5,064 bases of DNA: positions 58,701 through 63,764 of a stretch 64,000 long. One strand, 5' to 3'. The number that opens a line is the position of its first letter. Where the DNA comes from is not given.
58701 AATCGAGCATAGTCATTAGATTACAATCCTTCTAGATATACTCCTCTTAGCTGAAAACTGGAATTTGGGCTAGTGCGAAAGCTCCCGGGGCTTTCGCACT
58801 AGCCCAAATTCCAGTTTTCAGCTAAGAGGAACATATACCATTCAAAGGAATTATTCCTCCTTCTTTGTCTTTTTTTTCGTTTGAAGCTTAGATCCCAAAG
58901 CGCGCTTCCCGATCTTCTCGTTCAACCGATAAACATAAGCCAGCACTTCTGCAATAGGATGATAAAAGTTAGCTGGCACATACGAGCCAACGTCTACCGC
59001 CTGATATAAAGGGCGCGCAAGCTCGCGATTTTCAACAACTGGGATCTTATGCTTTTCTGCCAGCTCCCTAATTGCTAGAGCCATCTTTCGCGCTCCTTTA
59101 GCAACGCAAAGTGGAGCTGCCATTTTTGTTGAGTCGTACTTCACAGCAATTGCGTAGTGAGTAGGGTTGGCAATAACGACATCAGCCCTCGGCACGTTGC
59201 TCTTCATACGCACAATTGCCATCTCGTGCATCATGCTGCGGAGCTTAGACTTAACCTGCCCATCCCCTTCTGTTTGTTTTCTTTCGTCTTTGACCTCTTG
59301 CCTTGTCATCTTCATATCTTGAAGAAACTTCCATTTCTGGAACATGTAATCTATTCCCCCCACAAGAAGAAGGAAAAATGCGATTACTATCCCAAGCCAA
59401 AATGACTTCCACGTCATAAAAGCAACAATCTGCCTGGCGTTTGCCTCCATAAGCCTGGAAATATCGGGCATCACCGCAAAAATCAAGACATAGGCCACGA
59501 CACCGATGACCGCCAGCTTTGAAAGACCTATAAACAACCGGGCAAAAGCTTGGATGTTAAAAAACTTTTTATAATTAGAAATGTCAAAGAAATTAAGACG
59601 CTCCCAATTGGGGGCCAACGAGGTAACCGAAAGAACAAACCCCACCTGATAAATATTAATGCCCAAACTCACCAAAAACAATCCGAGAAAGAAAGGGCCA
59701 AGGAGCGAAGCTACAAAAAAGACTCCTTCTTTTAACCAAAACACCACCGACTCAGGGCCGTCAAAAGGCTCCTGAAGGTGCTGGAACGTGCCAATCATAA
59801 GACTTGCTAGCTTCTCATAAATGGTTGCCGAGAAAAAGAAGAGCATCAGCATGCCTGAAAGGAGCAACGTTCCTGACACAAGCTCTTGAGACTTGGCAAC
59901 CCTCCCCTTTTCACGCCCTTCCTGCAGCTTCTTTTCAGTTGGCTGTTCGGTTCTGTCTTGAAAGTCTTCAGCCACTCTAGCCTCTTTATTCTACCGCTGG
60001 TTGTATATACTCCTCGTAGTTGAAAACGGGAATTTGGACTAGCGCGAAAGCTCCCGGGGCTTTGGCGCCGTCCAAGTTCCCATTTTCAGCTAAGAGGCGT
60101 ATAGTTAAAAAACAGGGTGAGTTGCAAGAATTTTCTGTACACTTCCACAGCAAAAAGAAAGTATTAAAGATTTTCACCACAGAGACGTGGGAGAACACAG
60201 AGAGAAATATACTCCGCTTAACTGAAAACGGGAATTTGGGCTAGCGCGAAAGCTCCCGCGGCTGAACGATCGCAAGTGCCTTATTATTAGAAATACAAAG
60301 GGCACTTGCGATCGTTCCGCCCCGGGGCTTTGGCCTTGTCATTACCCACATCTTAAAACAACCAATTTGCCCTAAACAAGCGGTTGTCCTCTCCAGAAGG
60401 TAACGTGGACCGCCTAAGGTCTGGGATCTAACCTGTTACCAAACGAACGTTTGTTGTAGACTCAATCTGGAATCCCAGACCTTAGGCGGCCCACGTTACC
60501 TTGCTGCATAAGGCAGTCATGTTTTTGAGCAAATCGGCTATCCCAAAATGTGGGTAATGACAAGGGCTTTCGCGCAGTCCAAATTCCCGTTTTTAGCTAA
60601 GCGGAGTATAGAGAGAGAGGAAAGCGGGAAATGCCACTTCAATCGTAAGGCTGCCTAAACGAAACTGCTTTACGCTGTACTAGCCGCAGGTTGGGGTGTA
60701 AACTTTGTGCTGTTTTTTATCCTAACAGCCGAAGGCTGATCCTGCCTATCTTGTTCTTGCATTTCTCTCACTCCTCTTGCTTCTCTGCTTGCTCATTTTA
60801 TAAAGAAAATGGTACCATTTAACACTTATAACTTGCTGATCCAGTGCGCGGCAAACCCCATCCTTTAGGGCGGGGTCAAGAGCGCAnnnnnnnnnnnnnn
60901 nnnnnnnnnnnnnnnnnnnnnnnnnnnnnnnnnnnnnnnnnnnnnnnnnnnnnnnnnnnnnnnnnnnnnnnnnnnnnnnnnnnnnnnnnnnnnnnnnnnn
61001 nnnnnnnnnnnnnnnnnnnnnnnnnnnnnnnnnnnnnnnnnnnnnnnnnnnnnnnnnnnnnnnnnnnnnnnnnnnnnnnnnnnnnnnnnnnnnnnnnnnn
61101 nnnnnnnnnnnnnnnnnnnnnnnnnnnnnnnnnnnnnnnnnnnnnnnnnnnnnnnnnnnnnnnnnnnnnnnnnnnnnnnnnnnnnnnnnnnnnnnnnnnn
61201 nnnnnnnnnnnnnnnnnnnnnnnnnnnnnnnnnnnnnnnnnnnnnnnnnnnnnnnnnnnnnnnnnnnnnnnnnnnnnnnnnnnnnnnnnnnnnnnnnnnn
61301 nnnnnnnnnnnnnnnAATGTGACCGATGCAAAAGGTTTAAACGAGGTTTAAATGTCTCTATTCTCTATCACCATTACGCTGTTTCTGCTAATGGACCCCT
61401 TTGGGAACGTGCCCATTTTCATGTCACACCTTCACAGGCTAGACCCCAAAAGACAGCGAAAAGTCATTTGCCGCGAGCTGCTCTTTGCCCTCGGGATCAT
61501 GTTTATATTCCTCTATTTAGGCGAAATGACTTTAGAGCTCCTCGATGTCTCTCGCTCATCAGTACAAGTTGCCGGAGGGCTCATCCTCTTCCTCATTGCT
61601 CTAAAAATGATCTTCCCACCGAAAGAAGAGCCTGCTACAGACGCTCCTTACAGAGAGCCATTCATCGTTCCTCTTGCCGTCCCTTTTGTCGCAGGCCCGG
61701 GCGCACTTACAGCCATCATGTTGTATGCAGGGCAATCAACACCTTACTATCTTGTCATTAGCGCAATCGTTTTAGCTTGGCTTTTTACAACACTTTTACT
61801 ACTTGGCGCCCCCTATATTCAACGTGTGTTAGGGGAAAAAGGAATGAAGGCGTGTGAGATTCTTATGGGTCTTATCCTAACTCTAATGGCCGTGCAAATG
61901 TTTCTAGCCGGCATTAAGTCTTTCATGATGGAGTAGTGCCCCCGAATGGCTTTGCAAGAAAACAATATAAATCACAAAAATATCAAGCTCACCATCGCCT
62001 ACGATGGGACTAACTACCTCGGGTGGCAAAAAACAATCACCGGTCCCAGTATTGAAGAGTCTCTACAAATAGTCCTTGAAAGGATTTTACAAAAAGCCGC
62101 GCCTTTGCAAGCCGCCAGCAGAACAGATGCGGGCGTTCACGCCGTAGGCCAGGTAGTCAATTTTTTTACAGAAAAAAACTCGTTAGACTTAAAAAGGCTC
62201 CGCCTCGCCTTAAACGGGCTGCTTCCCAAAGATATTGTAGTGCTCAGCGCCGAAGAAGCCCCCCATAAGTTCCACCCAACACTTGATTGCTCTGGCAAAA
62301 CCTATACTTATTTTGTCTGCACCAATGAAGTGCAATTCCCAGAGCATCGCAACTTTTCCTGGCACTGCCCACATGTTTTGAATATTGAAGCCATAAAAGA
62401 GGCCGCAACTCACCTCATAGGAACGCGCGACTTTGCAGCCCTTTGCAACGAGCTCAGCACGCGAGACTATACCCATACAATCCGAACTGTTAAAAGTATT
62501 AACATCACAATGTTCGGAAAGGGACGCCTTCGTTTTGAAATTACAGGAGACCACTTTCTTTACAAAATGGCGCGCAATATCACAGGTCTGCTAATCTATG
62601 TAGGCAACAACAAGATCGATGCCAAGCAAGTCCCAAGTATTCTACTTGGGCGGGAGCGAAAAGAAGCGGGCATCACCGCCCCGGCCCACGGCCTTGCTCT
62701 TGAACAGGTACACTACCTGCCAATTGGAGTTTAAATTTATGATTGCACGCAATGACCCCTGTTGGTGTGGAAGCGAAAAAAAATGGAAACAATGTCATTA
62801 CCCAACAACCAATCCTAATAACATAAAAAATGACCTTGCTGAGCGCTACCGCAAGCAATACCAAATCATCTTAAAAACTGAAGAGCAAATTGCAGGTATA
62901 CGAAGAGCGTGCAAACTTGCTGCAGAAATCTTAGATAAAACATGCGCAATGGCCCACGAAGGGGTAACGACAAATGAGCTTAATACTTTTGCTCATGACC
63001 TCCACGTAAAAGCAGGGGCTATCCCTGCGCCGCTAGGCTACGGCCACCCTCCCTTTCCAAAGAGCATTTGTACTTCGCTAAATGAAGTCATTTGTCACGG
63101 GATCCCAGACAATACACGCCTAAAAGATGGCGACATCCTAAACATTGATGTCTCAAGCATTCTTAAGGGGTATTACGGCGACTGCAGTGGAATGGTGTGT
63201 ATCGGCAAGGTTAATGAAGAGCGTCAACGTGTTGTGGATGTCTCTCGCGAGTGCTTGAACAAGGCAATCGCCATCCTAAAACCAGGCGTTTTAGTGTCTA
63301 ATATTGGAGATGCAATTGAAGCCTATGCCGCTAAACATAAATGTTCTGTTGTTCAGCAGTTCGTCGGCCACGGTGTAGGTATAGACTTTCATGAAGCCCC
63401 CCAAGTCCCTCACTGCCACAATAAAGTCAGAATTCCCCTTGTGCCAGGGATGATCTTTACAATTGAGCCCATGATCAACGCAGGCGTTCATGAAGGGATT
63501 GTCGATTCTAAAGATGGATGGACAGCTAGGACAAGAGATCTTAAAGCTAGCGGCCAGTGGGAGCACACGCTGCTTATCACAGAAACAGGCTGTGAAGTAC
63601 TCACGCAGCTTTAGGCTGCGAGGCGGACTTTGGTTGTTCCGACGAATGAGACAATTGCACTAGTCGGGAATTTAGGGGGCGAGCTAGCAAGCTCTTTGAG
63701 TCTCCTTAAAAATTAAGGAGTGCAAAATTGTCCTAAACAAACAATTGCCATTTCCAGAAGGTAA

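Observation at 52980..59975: Flagellar-order flhB-flhA-flhF-x-fliA-x cluster in an otherwise chlamydia-like genome, without structural flagellar genes nearby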

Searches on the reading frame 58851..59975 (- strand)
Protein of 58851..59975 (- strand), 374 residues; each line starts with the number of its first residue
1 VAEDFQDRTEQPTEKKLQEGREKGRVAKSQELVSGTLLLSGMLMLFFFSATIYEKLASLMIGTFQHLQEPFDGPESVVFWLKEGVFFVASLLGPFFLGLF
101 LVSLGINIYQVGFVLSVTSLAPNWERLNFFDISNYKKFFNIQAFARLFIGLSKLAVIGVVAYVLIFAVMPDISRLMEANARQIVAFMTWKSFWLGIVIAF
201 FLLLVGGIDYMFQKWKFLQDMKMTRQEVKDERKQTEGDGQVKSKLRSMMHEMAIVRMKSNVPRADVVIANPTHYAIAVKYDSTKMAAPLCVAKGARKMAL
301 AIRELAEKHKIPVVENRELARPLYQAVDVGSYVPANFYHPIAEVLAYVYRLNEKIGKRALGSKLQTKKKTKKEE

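Call 3: search_protein_families(library=pfam, proteins=[window:58851-59975:-], max_evalue=0.01)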
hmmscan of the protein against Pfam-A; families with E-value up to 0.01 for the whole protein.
window:58851-59975:- (374 aa): 1 family
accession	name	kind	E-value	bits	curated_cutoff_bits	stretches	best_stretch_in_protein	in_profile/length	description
PF01312.24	Bac_export_2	-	7.8e-115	384.1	24.4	1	6-348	1-335/335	FlhB HrpN YscU SpaS Family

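Call 4: search_protein_families(library=ncbifam, proteins=[window:58851-59975:-], max_evalue=0.01)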
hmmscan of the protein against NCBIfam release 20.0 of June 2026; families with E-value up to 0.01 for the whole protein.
window:58851-59975:- (374 aa): 9 families
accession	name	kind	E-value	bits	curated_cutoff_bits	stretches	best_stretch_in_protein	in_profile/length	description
TIGR00328.1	flhB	equivalog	1.7e-108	362.9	349.25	1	6-354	1-347/348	flagellar biosynthesis protein FlhB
TIGR01404.2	FlhB_rel_III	equivalog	1.2e-88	297.7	358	1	8-350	2-340/341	type III secretion system export apparatus subunit SctU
NF009411.0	PRK12772.1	equivalog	5.3e-79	266.2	739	1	6-354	263-609/610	fused FliR family export protein/FlhB family type III secretion system protein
NF009364.0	PRK12721.1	equivalog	6.8e-72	242.5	381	1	7-353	3-345/352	EscU/YscU/HrcU family type III secretion system export apparatus switch protein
NF009117.0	PRK12468.1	equivalog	9.3e-67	225.4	712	1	1-353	1-352/386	flagellar biosynthesis protein FlhB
NF004950.0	PRK06298.1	equivalog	1.3e-55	189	434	1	7-353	3-346/360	type III secretion system protein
NF009412.0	PRK12773.1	equivalog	1.8e-51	175.1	886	1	3-347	299-641/649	flagellar biosynthesis protein FlhB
NF006017.0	PRK08156.1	equivalog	9.7e-48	163.2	394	1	7-359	3-345/367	EscU/YscU/HrcU family type III secretion system export apparatus switch protein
TIGR00789.1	flhB_rel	hypoth_equivalog_domain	1.7e-15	57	117.35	1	273-354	3-83/84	FlhB-like flagellar biosynthesis protein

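Call 27: search_solved_structures(query=window:58851-59975:-, max_evalue=0.00001)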
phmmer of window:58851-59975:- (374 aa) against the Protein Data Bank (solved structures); distinct sequences matched with E-value up to 0.00001: 28.
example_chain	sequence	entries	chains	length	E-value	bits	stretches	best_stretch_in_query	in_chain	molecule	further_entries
12du_A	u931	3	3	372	2.8e-61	210.8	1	3-354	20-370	Flagellar biosynthetic protein FlhB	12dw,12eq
36hu_K1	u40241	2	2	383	3.1e-60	207.4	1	3-352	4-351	Flagellar biosynthetic protein FlhB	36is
8z5s_x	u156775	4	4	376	5.7e-57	196.7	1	3-354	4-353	Flagellar biosynthetic protein FlhB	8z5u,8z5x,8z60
6s3l_K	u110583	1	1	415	9.4e-54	186.1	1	3-357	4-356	Flagellar biosynthetic protein FlhB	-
8axk_K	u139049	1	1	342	1.2e-25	93.7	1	7-347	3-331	Surface presentation of antigens protein SpaS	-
6z0w_A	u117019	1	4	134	2.1e-22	83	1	253-353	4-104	Flagellar biosynthetic protein FlhB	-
2w0r_A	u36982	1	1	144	1.1e-21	80.7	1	219-352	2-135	YSCU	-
2v5g_A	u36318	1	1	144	2.9e-21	79.3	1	219-352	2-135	YSCU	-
2jlh_A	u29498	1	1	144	3.1e-21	79.2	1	219-352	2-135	YOP PROTEINS TRANSLOCATION PROTEIN U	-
5cul_A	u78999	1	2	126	8.4e-21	77.8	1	226-347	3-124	Translocation protein in type III secretion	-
3bzr_A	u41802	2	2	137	1e-20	77.4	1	222-347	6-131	EscU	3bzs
3b0z_B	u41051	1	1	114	1.6e-20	76.9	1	271-352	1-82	Flagellar biosynthetic protein flhB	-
3bzt_A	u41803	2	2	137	2.7e-20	76.1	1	222-347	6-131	EscU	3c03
3bzp_A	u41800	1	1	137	2.8e-20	76.1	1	222-347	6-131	EscU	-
2jlj_A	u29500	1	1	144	4.1e-20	75.5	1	219-352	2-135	YOP PROTEINS TRANSLOCATION PROTEIN U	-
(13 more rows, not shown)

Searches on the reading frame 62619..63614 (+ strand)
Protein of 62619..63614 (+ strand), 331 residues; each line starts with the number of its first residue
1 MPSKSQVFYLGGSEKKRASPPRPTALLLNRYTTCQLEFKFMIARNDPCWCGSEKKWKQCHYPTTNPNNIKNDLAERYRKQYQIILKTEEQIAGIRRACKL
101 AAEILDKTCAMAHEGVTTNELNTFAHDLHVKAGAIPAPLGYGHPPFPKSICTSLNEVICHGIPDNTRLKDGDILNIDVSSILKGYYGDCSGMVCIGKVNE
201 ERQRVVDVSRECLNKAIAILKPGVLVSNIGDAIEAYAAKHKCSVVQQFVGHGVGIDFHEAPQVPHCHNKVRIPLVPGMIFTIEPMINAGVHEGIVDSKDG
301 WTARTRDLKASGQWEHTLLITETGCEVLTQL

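Call 36: find_encoding_contigs(protein=window:62619-63614:+, flank=10000, max_places=2)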
Protein window:62619-63614:+ (331 aa): no gene with exactly this product is on record in the collection.

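Call 38: find_encoding_contigs(protein=window:62739-63614:+, flank=10000, max_places=2)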
Protein window:62739-63614:+ (291 aa): 9 contigs read that carry it; 2 places shown.
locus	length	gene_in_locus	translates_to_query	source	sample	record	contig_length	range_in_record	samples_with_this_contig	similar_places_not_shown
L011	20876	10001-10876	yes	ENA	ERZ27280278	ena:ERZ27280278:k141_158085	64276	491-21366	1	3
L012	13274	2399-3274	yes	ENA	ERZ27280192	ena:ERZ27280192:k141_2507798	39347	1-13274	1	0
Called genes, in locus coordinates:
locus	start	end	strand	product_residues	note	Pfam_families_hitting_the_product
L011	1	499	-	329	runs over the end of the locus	?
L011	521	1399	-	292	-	PF02779:Transket_pyr, PF22613:Transketolase_C_1, PF02780:Transketolase_C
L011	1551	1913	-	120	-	-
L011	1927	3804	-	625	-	PF00448:SRP54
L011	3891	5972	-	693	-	PF00771:FHIPEP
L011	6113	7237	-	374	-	PF01312:Bac_export_2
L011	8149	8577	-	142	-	PF01797:Y1_Tnp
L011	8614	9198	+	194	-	PF01914:MarC, PF03741:TerC (faint)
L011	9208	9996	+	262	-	PF01416:PseudoU_synth_1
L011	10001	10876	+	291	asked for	PF02810:SEC-C, PF00557:Peptidase_M24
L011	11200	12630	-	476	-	-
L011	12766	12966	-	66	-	-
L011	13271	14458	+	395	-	PF04389:Peptidase_M28 (weak), PF01546:Peptidase_M20, PF07687:M20_dimer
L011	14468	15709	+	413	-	PF00464:SHMT, PF00266:Aminotran_5 (weak), PF00155:Aminotran_1_2, PF01212:Beta_elim_lyase (weak)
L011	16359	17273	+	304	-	PF05569:Peptidase_M56 (faint), PF01435:Peptidase_M48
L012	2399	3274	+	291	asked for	PF02810:SEC-C, PF00557:Peptidase_M24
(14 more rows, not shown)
